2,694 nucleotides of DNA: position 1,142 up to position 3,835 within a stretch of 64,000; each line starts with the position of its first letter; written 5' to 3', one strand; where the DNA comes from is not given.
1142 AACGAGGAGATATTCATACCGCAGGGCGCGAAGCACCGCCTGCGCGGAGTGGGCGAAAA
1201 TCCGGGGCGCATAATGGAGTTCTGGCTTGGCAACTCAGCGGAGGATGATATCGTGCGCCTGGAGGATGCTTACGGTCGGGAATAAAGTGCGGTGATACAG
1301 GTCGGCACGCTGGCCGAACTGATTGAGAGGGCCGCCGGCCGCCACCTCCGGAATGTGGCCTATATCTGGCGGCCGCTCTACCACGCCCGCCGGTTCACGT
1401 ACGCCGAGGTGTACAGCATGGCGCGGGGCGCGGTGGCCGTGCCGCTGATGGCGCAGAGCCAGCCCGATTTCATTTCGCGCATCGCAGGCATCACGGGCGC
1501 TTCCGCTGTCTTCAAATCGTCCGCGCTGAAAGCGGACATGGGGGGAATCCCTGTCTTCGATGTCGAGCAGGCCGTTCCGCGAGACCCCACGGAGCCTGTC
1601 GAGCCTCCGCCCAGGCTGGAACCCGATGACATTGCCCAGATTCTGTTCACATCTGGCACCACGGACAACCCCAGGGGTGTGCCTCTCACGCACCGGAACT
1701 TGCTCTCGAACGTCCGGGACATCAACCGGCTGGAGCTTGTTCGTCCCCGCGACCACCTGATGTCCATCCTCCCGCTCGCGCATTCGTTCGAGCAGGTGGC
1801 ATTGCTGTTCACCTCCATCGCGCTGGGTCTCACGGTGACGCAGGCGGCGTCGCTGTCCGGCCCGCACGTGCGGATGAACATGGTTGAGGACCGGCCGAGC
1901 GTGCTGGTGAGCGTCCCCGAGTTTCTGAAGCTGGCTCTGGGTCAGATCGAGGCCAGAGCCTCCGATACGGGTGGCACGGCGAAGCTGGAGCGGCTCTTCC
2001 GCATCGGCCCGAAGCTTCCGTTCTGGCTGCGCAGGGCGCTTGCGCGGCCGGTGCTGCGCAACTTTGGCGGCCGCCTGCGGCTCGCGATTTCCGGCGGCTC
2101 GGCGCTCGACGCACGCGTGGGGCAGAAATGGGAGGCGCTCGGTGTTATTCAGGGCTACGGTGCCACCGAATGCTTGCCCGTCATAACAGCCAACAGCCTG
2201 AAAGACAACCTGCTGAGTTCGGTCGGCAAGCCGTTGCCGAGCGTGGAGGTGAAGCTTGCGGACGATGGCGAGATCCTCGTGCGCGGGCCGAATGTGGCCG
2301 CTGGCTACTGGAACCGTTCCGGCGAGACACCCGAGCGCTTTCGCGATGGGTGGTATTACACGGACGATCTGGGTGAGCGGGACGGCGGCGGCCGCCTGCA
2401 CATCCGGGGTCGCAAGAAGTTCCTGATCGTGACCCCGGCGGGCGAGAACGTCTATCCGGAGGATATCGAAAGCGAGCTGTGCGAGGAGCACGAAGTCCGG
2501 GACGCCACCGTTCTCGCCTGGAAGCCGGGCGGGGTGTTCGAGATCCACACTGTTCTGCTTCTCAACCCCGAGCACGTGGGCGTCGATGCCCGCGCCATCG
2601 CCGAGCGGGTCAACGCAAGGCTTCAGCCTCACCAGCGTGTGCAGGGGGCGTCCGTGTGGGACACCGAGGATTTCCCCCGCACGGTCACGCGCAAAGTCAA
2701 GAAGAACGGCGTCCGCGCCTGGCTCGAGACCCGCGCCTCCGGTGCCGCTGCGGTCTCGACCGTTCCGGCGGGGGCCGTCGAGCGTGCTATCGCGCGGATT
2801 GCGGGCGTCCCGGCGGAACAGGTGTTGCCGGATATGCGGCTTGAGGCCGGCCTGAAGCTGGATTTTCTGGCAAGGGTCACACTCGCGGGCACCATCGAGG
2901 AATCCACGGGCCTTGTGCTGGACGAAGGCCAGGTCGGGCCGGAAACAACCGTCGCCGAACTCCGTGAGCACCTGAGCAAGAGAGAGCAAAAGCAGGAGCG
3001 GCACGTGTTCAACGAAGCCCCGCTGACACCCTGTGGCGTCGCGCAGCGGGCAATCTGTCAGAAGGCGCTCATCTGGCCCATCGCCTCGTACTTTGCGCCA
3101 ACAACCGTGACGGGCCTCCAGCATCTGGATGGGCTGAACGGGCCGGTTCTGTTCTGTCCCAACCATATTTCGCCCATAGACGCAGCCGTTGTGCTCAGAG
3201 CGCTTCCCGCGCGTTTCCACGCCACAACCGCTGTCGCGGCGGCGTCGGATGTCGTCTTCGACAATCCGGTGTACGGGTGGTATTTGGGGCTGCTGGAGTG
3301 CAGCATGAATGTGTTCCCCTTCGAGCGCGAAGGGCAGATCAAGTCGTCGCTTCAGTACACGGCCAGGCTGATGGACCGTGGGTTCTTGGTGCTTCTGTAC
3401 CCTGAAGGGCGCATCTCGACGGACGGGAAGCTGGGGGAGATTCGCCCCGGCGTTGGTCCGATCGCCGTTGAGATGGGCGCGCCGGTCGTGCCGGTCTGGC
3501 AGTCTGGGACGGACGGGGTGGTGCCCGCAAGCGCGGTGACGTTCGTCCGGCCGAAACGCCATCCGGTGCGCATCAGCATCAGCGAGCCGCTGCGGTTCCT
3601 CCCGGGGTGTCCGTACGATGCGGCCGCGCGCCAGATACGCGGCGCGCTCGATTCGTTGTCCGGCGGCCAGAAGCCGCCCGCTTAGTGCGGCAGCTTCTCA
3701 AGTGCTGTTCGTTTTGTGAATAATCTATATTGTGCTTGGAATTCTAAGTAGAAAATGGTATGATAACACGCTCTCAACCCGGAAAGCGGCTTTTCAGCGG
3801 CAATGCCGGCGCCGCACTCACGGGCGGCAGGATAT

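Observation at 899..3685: Reversed-order Aas-like tri-domain fusion (acyl-AMP ligase, ACP-like segment lacking the Ser, PlsC acyltransferase) coupled to a PMI-type cupin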

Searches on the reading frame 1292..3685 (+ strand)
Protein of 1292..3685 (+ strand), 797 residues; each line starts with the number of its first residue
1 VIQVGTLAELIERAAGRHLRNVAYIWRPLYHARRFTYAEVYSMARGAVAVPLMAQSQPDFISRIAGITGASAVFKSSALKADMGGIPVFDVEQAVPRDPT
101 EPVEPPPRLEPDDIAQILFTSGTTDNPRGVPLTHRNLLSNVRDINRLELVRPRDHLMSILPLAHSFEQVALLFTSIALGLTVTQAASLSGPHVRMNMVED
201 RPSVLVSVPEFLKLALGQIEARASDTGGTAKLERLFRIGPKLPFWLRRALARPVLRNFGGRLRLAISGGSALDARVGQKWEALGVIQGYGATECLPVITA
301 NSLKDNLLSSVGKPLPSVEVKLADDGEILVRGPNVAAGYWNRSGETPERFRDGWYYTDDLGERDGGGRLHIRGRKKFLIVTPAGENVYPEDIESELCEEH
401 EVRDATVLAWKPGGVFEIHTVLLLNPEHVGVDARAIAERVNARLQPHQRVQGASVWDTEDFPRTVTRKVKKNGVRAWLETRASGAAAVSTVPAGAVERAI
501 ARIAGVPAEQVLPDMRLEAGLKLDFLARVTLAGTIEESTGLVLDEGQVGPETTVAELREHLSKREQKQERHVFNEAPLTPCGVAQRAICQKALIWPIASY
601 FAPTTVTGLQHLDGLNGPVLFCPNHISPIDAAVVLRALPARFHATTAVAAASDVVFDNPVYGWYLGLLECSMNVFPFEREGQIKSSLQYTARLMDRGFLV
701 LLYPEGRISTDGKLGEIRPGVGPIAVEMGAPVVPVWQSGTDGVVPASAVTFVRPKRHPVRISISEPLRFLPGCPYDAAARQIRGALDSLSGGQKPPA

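Call 3: search_protein_families(library=pfam, proteins=[window:1292-3685:+], max_evalue=0.1)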
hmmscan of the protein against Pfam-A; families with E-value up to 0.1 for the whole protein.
window:1292-3685:+ (797 aa): 3 families
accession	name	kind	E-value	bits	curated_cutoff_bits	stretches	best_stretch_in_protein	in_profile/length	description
PF00501.34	AMP-binding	-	2.1e-48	165.5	29.9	1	44-340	68-384/384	AMP-binding enzyme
PF01553.26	Acyltransferase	-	1.1e-18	67.8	23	1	605-736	3-130/132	Acyltransferase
PF00550.31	PP-binding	-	0.012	16.3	20.8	1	496-561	3-67/67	Phosphopantetheine attachment site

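Call 4: search_protein_families(library=ncbifam, proteins=[window:1292-3685:+], max_evalue=0.01)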
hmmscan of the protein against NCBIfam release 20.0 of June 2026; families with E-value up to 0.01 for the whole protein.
window:1292-3685:+ (797 aa): 97 families (the best 25 are shown)
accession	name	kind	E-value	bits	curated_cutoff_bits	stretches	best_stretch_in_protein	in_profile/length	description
NF004837.0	PRK06187.1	subfamily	6.6e-55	186.3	476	2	261-479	287-523/531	long-chain-fatty-acid--CoA ligase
NF006386.0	PRK08633.1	equivalog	1.6e-50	171.9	1221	3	109-214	779-885/1147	acyl-[ACP]--phospholipid O-acyltransferase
NF004114.0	PRK05605.1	equivalog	2.3e-44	151.7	766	2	262-480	340-571/575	long-chain-fatty-acid--CoA ligase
NF005702.0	PRK07514.1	subfamily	1.3e-43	149.1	558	2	247-476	256-498/506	malonyl-CoA synthase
NF005291.0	PRK06814.1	equivalog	1.5e-38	132.4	1349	3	262-393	909-1049/1140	acyl-[ACP]--phospholipid O-acyltransferase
TIGR01923.1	menE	equivalog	2.4e-38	132.1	330.15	2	262-409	226-381/442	o-succinylbenzoate--CoA ligase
NF002966.0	PRK03640.1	equivalog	8.4e-38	130.2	556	2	279-477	275-479/483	o-succinylbenzoate--CoA ligase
NF038343.1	ligase_FadD11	exception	3.6e-36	124.7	950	2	260-396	327-466/585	fatty acid--CoA ligase FadD11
NF005801.1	PRK07656.1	equivalog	1.1e-35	123.2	657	2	262-409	281-436/500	FadD3 family acyl-CoA ligase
NF005959.0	PRK08043.1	equivalog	2.1e-34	118.8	886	3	110-202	363-455/719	bifunctional acyl-ACP--phospholipid O-acyltransferase/long-chain-fatty-acid--ACP ligase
TIGR01733.1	AA-adenyl-dom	subfamily_domain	2.2e-34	119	317.4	2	260-407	235-409/409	amino acid adenylation domain-containing protein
NF009233.0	PRK12583.1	subfamily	7.4e-34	117.1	832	2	275-476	336-548/558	fatty acid CoA ligase family protein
NF006523.0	PRK08974.1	equivalog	5.7e-33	113.9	884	2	261-409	326-487/561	long-chain-fatty-acid--CoA ligase FadD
NF004511.1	PRK05852.1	equivalog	8e-33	113.8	650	2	261-447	275-475/505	FadD7 family fatty acid--CoA ligase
NF052269.1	Staph_lig_FadD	equivalog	3.3e-30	104.9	650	2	262-478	267-493/499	long-chain-fatty-acid--CoA ligase FadD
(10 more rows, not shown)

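Call 6: find_homologous_proteins(query=window:1292-3685:+, max_evalue=1e-10)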
Query window:1292-3685:+ (797 aa): 4046 proteins with E <= 1e-10 among 8000 candidates; the best 120 are listed.
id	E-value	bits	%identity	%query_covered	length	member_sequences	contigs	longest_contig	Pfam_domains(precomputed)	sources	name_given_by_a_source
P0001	0.0e+0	1585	86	100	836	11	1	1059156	PF00550.32,PF00501.35,PF01553.27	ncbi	-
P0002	0.0e+0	1221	67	99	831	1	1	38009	PF00550.32,PF00501.35,PF01553.27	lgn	-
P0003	1.9e-286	970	56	99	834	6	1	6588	PF00550.32,PF00501.35,PF01553.27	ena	-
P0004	2.1e-285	967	57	99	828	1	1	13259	PF00550.32,PF00501.35,PF01553.27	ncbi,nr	ncbi:MAG: AMP-binding protein [Armatimonadetes bacterium]|nr:AMP-binding protein [Armatimonadota bac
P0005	5.9e-280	949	56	97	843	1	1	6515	PF00501.35,PF01553.27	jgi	-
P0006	3.6e-279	946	55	97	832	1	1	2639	PF00550.32,PF00501.35,PF23562.3,PF01553.27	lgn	-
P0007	2.0e-277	940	54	99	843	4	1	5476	PF00550.32,PF00501.35,PF01553.27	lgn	-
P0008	2.0e-272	924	52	99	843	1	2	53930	PF00550.32,PF00501.35,PF01553.27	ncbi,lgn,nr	ncbi:MAG: AMP-binding protein [Armatimonadetes bacterium]|nr:AMP-binding protein [Armatimonadota bac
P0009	2.1e-268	911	53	100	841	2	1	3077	PF00550.32,PF00501.35,PF01553.27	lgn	-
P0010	2.8e-268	910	53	99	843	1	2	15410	PF00550.32,PF00501.35,PF01553.27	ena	-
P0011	6.0e-267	906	53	99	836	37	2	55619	PF00501.35,PF01553.27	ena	-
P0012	3.4e-266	903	53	99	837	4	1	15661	PF00501.35,PF01553.27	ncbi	ncbi:MAG: AMP-binding protein [Armatimonadota bacterium]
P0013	2.2e-265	901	52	100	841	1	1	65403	PF00550.32,PF00501.35,PF01553.27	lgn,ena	-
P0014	3.1e-262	890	53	97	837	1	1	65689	PF00550.32,PF00501.35,PF01553.27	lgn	-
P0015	8.5e-259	879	51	99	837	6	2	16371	PF00550.32,PF00501.35,PF01553.27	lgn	-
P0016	1.8e-256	871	52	99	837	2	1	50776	PF00550.32,PF00501.35,PF01553.27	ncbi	-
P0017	2.4e-256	871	50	99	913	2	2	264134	PF00550.32,PF00501.35,PF13193.13,PF01553.27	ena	-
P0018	1.1e-252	859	51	98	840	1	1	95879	PF00501.35,PF01553.27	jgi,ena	-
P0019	7.6e-250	849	50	100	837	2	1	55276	PF00501.35,PF01553.27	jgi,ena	-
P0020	4.4e-202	691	42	99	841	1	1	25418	PF00550.32,PF00501.35,PF01553.27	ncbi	-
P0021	1.9e-196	673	41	99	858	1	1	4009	PF00550.32,PF00501.35,PF01553.27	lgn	-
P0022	7.2e-195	667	42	99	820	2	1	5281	PF00550.32,PF00501.35,PF01553.27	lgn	-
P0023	2.9e-192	659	46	86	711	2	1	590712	PF00550.32,PF00501.35,PF01553.27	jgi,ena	-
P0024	3.1e-191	655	40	99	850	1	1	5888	PF00550.32,PF00501.35,PF01553.27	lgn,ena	-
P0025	9.5e-191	654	42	99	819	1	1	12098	PF00550.32,PF00501.35,PF01553.27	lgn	-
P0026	1.1e-190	654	42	98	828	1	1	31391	PF00550.32,PF00501.35,PF01553.27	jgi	jgi:long-chain acyl-CoA synthetase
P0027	2.0e-190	653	41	98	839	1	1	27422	PF00550.32,PF00501.35,PF13193.13,PF01553.27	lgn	-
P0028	1.8e-188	646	41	98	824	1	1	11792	PF00550.32,PF00501.35,PF01553.27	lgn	-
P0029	8.3e-186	638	40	98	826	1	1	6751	PF00550.32,PF00501.35,PF01553.27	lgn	-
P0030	1.0e-181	624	53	67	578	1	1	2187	PF00550.32,PF00501.35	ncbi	ncbi:MAG: AMP-binding protein, partial [Armatimonadota bacterium]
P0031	2.2e-181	623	40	99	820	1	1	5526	PF00550.32,PF00501.35,PF01553.27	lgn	-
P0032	7.0e-181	621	40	98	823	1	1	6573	PF00550.32,PF00501.35,PF01553.27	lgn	-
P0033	3.0e-179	616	40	99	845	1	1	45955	PF00550.32,PF00501.35,PF01553.27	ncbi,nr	ncbi:AMP-binding protein [Candidatus Woesearchaeota archaeon]|nr:AMP-binding protein [Candidatus Woe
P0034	4.5e-178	612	40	99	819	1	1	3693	PF00550.32,PF00501.35,PF01553.27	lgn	-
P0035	5.2e-177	608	40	99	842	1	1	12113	PF00550.32,PF00501.35,PF13193.13,PF01553.27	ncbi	-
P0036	1.2e-174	601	42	93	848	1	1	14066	PF00550.32,PF00501.35,PF13193.13,PF01553.27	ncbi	-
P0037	1.2e-174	601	42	93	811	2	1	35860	PF00550.32,PF00501.35,PF01553.27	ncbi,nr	ncbi:MAG: AMP-binding protein [Candidatus Aenigmarchaeota archaeon]|nr:AMP-binding protein [Candidat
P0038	3.7e-174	599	39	99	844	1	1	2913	PF00550.32,PF00501.35,PF01553.27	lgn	-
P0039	7.2e-174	598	40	98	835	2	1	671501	PF00550.32,PF00501.35,PF01553.27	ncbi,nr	ncbi:AMP-binding protein [Patescibacteria group bacterium]|nr:AMP-binding protein [Patescibacteria g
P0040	2.9e-172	593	40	98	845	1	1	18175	PF00550.32,PF00501.35,PF01553.27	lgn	-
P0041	2.7e-171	590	41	93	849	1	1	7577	PF00550.32,PF00501.35,PF01553.27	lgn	-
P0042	1.2e-167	577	38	98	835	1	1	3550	PF00550.32,PF00501.35,PF01553.27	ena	-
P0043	2.6e-164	566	39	98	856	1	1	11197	PF00550.32,PF00501.35,PF01553.27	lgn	-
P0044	5.8e-161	555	38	96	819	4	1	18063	PF00550.32,PF00501.35,PF01553.27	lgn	-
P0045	3.5e-160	553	38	98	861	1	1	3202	PF00550.32,PF00501.35,PF01553.27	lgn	-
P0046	3.3e-159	550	41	94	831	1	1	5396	PF00550.32,PF00501.35,PF01553.27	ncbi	-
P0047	4.4e-156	539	41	94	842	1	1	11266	PF00550.32,PF00501.35,PF13193.13,PF01553.27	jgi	jgi:long-chain acyl-CoA synthetase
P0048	2.5e-152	527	40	94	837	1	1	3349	PF00550.32,PF00501.35,PF01553.27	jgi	jgi:long-chain acyl-CoA synthetase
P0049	9.5e-152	525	38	99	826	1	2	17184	PF00550.32,PF00501.35,PF01553.27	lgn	-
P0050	3.8e-150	520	40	94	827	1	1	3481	PF00550.32,PF00501.35,PF01553.27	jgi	jgi:long-chain acyl-CoA synthetase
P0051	3.4e-148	513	38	99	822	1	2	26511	PF00550.32,PF00501.35,PF01553.27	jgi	-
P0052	9.4e-147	508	40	94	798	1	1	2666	PF00550.32,PF00501.35,PF01553.27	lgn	-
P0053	1.3e-146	508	38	99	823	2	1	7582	PF00550.32,PF00501.35,PF01553.27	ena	-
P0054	9.5e-146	505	37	99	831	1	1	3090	PF00550.32,PF00501.35,PF01553.27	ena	-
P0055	1.3e-145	505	39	94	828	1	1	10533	PF00550.32,PF00501.35,PF01553.27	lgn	-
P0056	4.4e-145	503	40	94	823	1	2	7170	PF00550.32,PF00501.35,PF01553.27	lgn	-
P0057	8.2e-145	502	35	98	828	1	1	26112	PF00550.32,PF00501.35,PF01553.27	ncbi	-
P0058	8.9e-145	502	36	98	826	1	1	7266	PF00550.32,PF00501.35,PF01553.27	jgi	-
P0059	9.6e-144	498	39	93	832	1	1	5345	PF00550.32,PF00501.35,PF01553.27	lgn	-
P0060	1.7e-143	498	39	94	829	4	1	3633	PF00550.32,PF00501.35,PF01553.27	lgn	-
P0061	1.9e-143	497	40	94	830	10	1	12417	PF00550.32,PF00501.35,PF01553.27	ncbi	-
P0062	3.5e-143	497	38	98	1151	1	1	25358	PF00501.35,PF03631.21,PF01553.27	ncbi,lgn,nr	ncbi:MAG: YihY family inner membrane protein [Chloroflexi bacterium]|nr:YihY family inner membrane p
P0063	7.5e-143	495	38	92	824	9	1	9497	PF00550.32,PF00501.35,PF01553.27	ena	-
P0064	1.7e-142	494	38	98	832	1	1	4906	PF00550.32,PF00501.35,PF01553.27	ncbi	-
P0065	5.3e-142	493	38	89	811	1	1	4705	PF00550.32,PF00501.35,PF01553.27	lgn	-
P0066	1.3e-141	491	37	92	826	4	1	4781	PF00550.32,PF00501.35,PF01553.27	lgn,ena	-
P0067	1.9e-141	491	37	98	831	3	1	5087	PF00550.32,PF00501.35,PF01553.27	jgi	-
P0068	4.1e-141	490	38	94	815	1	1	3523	PF00550.32,PF00501.35,PF01553.27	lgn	-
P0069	4.5e-141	490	39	93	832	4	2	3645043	PF00550.32,PF00501.35,PF13193.13,PF01553.27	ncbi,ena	-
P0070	5.3e-141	489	40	93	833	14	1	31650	PF00550.32,PF00501.35,PF13193.13,PF01553.27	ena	-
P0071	5.8e-141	489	36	98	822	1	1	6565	PF00550.32,PF00501.35,PF01553.27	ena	-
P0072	1.5e-140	488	39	93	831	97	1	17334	PF00550.32,PF00501.35,PF13193.13,PF01553.27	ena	-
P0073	6.5e-140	486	36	98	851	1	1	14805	PF00550.32,PF00501.35,PF01553.27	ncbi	-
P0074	1.9e-139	484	39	94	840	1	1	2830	PF00550.32,PF00501.35,PF13193.13,PF01553.27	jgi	jgi:long-chain acyl-CoA synthetase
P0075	4.4e-139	483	35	98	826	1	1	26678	PF00550.32,PF00501.35,PF01553.27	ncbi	-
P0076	6.2e-139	483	37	99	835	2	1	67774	PF00550.32,PF00501.35,PF01553.27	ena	-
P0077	1.0e-138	482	39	91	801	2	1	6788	PF00550.32,PF00501.35,PF01553.27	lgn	-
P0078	5.2e-138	479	37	99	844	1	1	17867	PF00550.32,PF00501.35,PF01553.27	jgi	jgi:long-chain acyl-CoA synthetase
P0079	8.1e-138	479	38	98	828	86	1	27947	PF00550.32,PF00501.35,PF01553.27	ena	-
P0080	1.0e-137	478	36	99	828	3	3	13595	PF00550.32,PF00501.35,PF13193.13,PF01553.27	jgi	jgi:long-chain acyl-CoA synthetase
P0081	1.8e-137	478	39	94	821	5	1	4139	PF00550.32,PF00501.35,PF01553.27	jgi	-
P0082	2.1e-137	477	38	98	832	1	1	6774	PF00550.32,PF00501.35,PF13193.13,PF01553.27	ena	-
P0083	3.9e-137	477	34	98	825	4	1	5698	PF00550.32,PF00501.35,PF01553.27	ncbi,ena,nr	ncbi:AMP-binding protein [Patescibacteria group bacterium]|nr:AMP-binding protein [Patescibacteria g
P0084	5.3e-137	476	34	98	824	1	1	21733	PF00550.32,PF00501.35,PF01553.27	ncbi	-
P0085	6.8e-137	476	36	95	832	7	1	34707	PF00550.32,PF00501.35,PF01553.27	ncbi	ncbi:MAG: AMP-binding protein [Gammaproteobacteria bacterium]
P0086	1.8e-136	474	35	98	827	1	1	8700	PF00550.32,PF00501.35,PF01553.27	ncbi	-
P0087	2.0e-136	474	36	93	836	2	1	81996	PF00550.32,PF00501.35,PF01553.27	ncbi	-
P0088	2.8e-136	474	36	94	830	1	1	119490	PF00550.32,PF00501.35,PF01553.27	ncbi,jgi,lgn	-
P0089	2.8e-136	474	36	99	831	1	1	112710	PF00501.35,PF13193.13,PF01553.27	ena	-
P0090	4.2e-136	473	38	93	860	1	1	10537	PF00550.32,PF00501.35,PF01553.27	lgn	-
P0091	7.9e-136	472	38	95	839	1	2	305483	PF00550.32,PF00501.35,PF01553.27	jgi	-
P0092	3.5e-135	470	38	99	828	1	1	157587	PF00550.32,PF00501.35,PF01553.27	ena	-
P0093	4.9e-135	470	40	87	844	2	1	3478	PF00550.32,PF00501.35,PF01553.27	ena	-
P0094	8.5e-135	469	37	98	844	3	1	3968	PF00550.32,PF00501.35,PF01553.27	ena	-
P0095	8.6e-135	469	38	98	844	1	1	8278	PF00550.32,PF00501.35,PF01553.27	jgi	jgi:long-chain acyl-CoA synthetase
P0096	9.1e-135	469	38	95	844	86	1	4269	PF00550.32,PF00501.35,PF01553.27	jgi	-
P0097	1.1e-134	469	37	98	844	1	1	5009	PF00550.32,PF00501.35,PF01553.27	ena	-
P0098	1.4e-134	468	37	95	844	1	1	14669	PF00550.32,PF00501.35,PF01553.27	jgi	jgi:long-chain acyl-CoA synthetase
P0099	2.3e-134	467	38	95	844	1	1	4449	PF00550.32,PF00501.35,PF01553.27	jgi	-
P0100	2.7e-134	467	36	98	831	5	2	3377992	PF00550.32,PF00501.35,PF23562.3,PF13193.13,PF01553.27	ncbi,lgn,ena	-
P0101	4.5e-134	466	36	98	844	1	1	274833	PF00550.32,PF00501.35,PF01553.27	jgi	jgi:long-chain acyl-CoA synthetase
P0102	6.6e-134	466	36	99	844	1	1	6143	PF00550.32,PF00501.35,PF01553.27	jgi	jgi:long-chain acyl-CoA synthetase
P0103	7.2e-134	466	36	99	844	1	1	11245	PF00550.32,PF00501.35,PF01553.27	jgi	jgi:long-chain acyl-CoA synthetase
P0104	9.8e-134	465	38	93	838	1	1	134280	PF00550.32,PF00501.35,PF01553.27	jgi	jgi:long-chain acyl-CoA synthetase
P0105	1.1e-133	465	37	98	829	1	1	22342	PF00550.32,PF00501.35,PF13193.13,PF01553.27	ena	-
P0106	1.8e-133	464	39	87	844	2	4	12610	PF00550.32,PF00501.35,PF01553.27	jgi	jgi:long-chain acyl-CoA synthetase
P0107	1.9e-133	464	38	93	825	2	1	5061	PF00550.32,PF00501.35,PF01553.27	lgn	-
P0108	3.0e-133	464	39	87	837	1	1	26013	PF00550.32,PF00501.35,PF01553.27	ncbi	ncbi:MAG: hypothetical protein E6J23_07915, partial [Chloroflexi bacterium]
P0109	3.3e-133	464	37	93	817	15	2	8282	PF00550.32,PF00501.35,PF01553.27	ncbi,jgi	jgi:long-chain acyl-CoA synthetase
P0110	3.3e-133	464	37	95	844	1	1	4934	PF00550.32,PF00501.35,PF01553.27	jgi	jgi:long-chain acyl-CoA synthetase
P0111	4.9e-133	463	37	98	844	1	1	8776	PF00550.32,PF00501.35,PF01553.27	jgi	jgi:long-chain acyl-CoA synthetase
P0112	6.1e-133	463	37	98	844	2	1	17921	PF00550.32,PF00501.35,PF01553.27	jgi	jgi:long-chain acyl-CoA synthetase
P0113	6.5e-133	463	37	98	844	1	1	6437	PF00550.32,PF00501.35,PF01553.27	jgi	jgi:long-chain acyl-CoA synthetase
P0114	1.9e-132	461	36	99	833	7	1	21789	PF00550.32,PF00501.35,PF01553.27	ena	-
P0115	2.4e-132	461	37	95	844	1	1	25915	PF00550.32,PF00501.35,PF01553.27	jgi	jgi:long-chain acyl-CoA synthetase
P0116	2.6e-132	461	37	95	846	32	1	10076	PF00550.32,PF00501.35,PF01553.27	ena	-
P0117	2.7e-132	461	37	98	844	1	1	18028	PF00550.32,PF00501.35,PF01553.27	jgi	-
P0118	2.9e-132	460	37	95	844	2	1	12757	PF00550.32,PF00501.35,PF01553.27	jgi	jgi:long-chain acyl-CoA synthetase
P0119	4.5e-132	460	36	98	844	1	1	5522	PF00550.32,PF00501.35,PF01553.27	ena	-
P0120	4.5e-132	460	38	93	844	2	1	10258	PF00550.32,PF00501.35,PF01553.27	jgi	-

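Call 9: find_encoding_contigs(protein=P0001, flank=10000, max_places=4)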
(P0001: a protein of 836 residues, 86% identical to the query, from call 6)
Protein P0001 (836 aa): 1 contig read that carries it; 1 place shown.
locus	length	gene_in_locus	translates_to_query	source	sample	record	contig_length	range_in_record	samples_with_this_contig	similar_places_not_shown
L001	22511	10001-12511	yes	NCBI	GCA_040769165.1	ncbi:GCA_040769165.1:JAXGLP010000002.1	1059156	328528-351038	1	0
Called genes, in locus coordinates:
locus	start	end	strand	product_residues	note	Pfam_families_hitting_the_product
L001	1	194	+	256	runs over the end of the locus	PF00119:ATP-synt_A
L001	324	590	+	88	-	PF00137:ATP-synt_C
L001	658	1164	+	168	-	PF00430:ATP-synt_B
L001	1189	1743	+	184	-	PF00213:OSCP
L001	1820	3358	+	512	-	PF02874:ATP-synt_ab_N, PF00006:ATP-synt_ab, PF00306:ATP-synt_ab_C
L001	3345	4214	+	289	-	PF00231:ATP-synt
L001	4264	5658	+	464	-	PF02874:ATP-synt_ab_N, PF00006:ATP-synt_ab, PF22919:ATP-synt_VA_C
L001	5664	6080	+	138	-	PF02823:ATP-synt_DE_N, PF00401:ATP-synt_DE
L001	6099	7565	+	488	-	PF11306:DUF3108 (weak), PF01841:Transglut_core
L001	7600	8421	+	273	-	PF00793:DAHP_synth_1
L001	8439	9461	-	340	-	PF01336:tRNA_anti-codon, PF01966:HD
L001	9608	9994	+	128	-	PF01050:MannoseP_isomer, PF07883:Cupin_2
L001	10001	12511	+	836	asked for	PF00501:AMP-binding, PF00550:PP-binding (weak), PF01553:Acyltransferase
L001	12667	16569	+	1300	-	-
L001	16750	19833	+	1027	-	PF03781:FGE-sulfatase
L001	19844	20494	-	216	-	PF04191:PEMT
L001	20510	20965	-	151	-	PF05036:SPOR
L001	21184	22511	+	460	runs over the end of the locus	PF00083:Sugar_tr (weak), PF07690:MFS_1, PF12832:MFS_1_like (faint), PF07690:MFS_1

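Call 15: list_cluster_members(proteins=[window:1292-3685:+, P0001])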
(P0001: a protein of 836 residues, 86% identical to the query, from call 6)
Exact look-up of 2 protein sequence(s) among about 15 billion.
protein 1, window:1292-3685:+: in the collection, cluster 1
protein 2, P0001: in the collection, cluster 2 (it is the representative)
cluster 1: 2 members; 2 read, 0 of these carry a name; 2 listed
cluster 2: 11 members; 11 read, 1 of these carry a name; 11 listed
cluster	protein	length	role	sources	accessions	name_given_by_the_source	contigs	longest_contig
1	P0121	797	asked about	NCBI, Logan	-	-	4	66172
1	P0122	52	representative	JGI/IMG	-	-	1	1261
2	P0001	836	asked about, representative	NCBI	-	-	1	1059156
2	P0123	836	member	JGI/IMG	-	long-chain acyl-CoA synthetase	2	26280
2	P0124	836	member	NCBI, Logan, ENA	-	-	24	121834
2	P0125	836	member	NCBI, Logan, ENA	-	-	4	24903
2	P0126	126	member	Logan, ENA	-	-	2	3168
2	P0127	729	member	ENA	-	-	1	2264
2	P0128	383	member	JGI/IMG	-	-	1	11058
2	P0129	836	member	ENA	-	-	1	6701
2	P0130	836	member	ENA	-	-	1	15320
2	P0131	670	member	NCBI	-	-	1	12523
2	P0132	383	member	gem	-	-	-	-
